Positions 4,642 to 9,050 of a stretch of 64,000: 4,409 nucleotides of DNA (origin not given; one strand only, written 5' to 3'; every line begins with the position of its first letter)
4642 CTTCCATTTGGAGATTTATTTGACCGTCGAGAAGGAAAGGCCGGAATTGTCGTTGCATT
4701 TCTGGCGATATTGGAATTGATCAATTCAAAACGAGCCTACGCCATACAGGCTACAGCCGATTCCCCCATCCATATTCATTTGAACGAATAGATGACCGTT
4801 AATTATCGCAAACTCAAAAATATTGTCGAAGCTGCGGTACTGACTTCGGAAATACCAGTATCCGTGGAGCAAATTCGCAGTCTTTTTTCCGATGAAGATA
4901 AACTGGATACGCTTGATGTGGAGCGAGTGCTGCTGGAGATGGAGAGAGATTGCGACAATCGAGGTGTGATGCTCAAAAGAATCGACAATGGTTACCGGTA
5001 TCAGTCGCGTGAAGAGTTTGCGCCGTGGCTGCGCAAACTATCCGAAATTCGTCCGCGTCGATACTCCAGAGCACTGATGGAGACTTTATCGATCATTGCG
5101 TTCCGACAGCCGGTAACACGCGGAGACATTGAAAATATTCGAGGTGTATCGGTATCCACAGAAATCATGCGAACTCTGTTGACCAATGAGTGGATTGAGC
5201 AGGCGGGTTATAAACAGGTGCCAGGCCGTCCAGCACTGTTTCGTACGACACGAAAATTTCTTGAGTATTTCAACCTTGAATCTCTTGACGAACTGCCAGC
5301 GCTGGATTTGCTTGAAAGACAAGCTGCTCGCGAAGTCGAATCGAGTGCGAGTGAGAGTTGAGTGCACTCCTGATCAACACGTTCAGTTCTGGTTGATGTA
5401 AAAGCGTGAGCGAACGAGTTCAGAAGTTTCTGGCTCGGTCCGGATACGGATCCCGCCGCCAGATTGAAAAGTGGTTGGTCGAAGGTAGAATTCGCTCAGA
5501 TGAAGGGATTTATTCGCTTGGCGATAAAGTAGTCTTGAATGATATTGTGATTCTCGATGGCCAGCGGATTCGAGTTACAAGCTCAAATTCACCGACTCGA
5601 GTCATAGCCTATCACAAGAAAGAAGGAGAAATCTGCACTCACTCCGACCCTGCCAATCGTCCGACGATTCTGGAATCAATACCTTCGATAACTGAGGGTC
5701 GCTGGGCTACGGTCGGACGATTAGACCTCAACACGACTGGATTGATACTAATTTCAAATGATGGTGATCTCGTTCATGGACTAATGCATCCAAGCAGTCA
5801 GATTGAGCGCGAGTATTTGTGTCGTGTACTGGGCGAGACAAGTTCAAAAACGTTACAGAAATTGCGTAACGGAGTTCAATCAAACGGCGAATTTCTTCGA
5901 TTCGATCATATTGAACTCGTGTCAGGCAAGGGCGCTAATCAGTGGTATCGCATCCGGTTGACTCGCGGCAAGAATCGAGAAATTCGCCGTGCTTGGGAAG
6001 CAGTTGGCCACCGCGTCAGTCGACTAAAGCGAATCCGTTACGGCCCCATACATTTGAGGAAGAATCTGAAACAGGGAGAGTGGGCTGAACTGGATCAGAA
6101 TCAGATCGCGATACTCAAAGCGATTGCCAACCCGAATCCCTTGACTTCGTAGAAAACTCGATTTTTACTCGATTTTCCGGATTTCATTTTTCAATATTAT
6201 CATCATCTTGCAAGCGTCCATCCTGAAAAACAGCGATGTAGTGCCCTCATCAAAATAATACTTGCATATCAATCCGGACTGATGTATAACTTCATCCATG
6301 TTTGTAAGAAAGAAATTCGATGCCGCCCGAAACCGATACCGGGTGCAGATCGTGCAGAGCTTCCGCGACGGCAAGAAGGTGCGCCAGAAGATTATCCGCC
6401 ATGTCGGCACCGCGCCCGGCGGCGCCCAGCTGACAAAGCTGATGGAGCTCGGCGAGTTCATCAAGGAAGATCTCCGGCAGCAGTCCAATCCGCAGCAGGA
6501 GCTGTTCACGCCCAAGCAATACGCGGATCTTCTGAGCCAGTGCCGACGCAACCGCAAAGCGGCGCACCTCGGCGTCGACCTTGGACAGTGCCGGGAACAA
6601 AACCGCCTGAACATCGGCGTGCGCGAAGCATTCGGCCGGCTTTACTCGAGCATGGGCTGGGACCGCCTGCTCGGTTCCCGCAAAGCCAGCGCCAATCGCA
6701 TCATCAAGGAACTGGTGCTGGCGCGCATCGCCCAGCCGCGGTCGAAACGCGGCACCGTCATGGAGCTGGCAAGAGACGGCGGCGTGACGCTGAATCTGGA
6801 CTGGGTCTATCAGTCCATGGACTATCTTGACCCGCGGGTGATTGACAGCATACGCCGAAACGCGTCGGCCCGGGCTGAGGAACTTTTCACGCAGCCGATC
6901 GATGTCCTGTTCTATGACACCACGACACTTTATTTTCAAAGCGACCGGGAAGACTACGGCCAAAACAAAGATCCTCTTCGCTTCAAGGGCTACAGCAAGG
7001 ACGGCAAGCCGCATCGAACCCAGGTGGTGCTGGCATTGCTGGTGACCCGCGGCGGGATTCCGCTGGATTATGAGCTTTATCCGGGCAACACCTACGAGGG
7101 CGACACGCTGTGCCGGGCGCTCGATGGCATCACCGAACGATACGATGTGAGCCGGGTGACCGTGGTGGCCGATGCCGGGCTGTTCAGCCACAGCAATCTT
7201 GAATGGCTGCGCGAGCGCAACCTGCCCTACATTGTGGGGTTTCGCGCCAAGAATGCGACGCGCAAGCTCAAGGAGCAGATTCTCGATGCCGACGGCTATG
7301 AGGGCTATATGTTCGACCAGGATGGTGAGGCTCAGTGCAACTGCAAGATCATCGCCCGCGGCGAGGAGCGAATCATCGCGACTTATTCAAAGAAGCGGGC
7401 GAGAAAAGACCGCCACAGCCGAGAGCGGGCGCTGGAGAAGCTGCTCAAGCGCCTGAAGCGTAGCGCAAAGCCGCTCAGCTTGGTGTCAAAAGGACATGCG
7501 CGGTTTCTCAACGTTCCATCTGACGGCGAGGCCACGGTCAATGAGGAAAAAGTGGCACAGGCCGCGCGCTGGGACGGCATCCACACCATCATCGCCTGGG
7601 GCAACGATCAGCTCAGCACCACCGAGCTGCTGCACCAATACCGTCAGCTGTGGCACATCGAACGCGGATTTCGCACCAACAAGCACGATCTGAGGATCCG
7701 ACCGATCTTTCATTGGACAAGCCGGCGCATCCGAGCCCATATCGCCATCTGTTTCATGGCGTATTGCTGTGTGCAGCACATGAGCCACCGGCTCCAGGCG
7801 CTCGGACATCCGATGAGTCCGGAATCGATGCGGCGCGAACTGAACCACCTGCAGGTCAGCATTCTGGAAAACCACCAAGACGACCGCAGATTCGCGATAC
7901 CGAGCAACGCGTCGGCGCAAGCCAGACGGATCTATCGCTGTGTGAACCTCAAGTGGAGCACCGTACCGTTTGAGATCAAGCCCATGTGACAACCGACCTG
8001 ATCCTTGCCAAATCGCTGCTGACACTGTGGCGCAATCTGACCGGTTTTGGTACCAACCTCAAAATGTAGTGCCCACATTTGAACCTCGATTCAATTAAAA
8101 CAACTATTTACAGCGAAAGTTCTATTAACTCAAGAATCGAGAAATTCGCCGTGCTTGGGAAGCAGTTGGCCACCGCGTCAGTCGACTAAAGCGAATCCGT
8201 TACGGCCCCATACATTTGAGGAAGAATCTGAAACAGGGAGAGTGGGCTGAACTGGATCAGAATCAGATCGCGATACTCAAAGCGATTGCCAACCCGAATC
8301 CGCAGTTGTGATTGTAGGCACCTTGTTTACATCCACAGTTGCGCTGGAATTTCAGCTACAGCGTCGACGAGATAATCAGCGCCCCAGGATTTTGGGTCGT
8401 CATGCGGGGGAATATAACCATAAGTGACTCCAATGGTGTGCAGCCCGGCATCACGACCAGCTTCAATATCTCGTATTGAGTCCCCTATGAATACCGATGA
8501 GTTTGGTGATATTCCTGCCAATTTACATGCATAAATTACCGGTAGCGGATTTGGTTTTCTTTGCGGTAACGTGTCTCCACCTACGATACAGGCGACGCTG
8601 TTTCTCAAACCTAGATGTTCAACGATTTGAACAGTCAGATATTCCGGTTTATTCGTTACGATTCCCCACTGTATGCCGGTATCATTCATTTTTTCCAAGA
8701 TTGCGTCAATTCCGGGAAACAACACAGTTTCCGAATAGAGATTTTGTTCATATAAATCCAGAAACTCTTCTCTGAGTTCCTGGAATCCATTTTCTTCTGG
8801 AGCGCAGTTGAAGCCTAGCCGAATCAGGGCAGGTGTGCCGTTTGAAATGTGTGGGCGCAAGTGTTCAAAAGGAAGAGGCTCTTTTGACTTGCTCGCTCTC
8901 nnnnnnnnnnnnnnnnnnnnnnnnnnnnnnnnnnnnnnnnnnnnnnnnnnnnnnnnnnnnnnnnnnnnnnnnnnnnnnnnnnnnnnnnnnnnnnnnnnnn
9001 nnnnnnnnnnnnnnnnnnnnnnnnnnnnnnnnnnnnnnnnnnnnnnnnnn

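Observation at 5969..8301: IS1634-like insertion flanked by a perfect 171-bp duplication of the rluB 3' end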

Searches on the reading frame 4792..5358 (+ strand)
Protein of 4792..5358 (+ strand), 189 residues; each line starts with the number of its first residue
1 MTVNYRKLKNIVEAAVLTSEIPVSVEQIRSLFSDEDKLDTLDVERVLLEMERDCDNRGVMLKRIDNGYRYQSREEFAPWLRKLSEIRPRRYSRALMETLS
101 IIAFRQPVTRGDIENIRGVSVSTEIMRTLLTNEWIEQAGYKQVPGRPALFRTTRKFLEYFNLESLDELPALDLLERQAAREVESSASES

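Call 16: find_encoding_contigs(protein=window:4792-5358:+, flank=6000, max_places=8)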
Protein window:4792-5358:+ (189 aa): 10 contigs read that carry it; 8 places shown.
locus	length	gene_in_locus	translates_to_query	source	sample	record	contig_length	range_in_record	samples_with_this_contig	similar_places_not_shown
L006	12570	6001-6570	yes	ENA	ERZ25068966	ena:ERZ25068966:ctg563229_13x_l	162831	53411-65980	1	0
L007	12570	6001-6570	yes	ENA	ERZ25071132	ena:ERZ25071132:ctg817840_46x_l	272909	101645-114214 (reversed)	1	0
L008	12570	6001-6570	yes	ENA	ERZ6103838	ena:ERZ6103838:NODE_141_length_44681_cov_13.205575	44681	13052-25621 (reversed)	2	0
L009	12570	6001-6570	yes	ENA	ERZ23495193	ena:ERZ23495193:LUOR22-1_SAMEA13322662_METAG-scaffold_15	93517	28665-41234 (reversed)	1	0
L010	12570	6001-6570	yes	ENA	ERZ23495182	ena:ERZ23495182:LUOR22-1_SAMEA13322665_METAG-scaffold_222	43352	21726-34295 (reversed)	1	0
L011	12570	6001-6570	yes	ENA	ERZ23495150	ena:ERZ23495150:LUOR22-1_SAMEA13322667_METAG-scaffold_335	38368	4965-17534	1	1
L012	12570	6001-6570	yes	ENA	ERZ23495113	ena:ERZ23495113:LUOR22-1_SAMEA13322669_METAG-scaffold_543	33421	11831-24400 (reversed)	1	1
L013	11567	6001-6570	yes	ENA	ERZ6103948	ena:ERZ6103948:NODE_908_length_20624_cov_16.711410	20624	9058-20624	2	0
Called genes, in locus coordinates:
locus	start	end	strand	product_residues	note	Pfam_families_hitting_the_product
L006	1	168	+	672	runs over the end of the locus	-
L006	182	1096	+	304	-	PF02899:Phage_int_SAM_1, PF13495:Phage_int_SAM_4 (weak), PF00589:Phage_integrase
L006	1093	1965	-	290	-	PF00085:Thioredoxin, PF14559:TPR_19 (faint), PF13098:Thioredoxin_2, PF13905:Thioredoxin_8 (weak), PF14561:TPR_20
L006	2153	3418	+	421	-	PF01743:PolyA_pol, PF12627:PolyA_pol_RNAbd, PF12626:PolyA_pol_arg_C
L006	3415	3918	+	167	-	PF01288:HPPK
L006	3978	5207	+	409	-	PF00579:tRNA-synt_1b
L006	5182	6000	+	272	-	PF02616:SMC_ScpA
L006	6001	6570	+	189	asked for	PF04079:SMC_ScpB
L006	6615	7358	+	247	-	PF01479:S4 (weak), PF00849:PseudoU_synth_2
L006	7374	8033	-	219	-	PF00702:Hydrolase, PF12710:HAD, PF13419:HAD_2, PF13242:Hydrolase_like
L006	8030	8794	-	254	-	PF01209:Ubie_methyltran, PF13489:Methyltransf_23, PF02353:CMAS, PF05175:MTS, PF08003:Methyltransf_9, PF13847:Methyltransf_31, PF08241:Methyltransf_11, PF08242:Methyltransf_12, +3 more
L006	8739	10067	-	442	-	PF01979:Amidohydro_1, PF07969:Amidohydro_3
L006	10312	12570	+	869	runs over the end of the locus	PF00521:DNA_topoisoIV, PF03989:DNA_gyraseA_C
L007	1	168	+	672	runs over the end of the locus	-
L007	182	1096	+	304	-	PF02899:Phage_int_SAM_1, PF13495:Phage_int_SAM_4 (weak), PF00589:Phage_integrase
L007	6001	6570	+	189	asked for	PF04079:SMC_ScpB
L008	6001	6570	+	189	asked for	PF04079:SMC_ScpB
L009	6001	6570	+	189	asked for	PF04079:SMC_ScpB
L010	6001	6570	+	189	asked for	PF04079:SMC_ScpB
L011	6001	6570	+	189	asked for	PF04079:SMC_ScpB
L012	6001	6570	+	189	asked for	PF04079:SMC_ScpB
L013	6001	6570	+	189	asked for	PF04079:SMC_ScpB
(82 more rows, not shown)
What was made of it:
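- Tried and rejected: ScpB worked (call 16).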

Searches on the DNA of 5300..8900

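Call 64: search_rna_families(source=window, start=5300, end=8900, threshold=evalue, max_evalue=1)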
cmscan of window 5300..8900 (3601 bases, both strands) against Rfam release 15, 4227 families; matches with E-value up to 1: 0.
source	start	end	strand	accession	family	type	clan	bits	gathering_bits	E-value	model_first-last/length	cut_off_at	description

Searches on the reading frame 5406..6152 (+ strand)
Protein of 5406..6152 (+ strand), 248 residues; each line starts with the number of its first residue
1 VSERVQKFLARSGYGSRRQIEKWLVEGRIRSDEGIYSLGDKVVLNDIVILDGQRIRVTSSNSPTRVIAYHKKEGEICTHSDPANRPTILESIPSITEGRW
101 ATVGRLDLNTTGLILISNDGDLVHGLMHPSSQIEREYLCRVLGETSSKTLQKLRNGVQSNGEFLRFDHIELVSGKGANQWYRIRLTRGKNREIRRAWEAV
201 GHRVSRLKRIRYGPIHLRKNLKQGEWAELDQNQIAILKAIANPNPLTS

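Call 4: search_protein_families(library=pfam, proteins=[window:5406-6152:+], max_evalue=0.01)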
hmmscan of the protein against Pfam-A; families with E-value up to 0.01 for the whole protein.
window:5406-6152:+ (248 aa): 2 families
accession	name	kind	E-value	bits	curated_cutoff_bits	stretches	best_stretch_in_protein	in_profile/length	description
PF00849.27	PseudoU_synth_2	-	4.6e-20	72.8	26.8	1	66-196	2-149/152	RNA pseudouridylate synthase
PF01479.30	S4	-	3e-07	30.5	22.8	1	3-48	1-48/48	S4 domain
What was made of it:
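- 5406..6152 (+): rluB (23S rRNA pseudouridine synthase), 248 aa. The last three codons and the stop (L-T-S-*) are supplied by the IS left end. Pfam S4 + PseudoU_synth_2 (call 4).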

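Call 5: search_protein_families(library=ncbifam, proteins=[window:5406-6152:+], max_evalue=0.01)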
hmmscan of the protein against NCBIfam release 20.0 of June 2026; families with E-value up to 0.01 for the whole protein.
window:5406-6152:+ (248 aa): 6 families
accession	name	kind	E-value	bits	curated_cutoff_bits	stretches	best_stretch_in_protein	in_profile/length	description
NF007976.1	PRK10700.1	equivalog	9.4e-77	258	290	1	1-242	1-245/291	23S rRNA pseudouridine(2605) synthase RluB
TIGR00093.1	TIGR00093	subfamily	4.1e-46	156.7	109.3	1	70-231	1-161/161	pseudouridine synthase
NF007784.0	PRK10475.1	equivalog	5.8e-28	97.7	318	1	2-241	6-237/290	23S rRNA pseudouridine(2604) synthase RluF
NF008097.0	PRK10839.1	equivalog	3.9e-26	92.1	275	1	4-236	2-229/232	16S rRNA pseudouridine(516) synthase RsuA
NF008487.1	PRK11394.1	equivalog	6.8e-18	65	284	2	55-161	19-122/206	23S rRNA pseudouridine(2457) synthase RluE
TIGR00005.1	rluA_subfam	subfamily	0.00047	19.5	192.7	1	3-150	6-172/298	RluA family pseudouridine synthase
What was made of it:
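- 5406..6152 (+): NCBIfam RluB model is the best hit at 258 bits, below its equivalog cutoff of 290, and TIGR00093 is passed (call 5).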
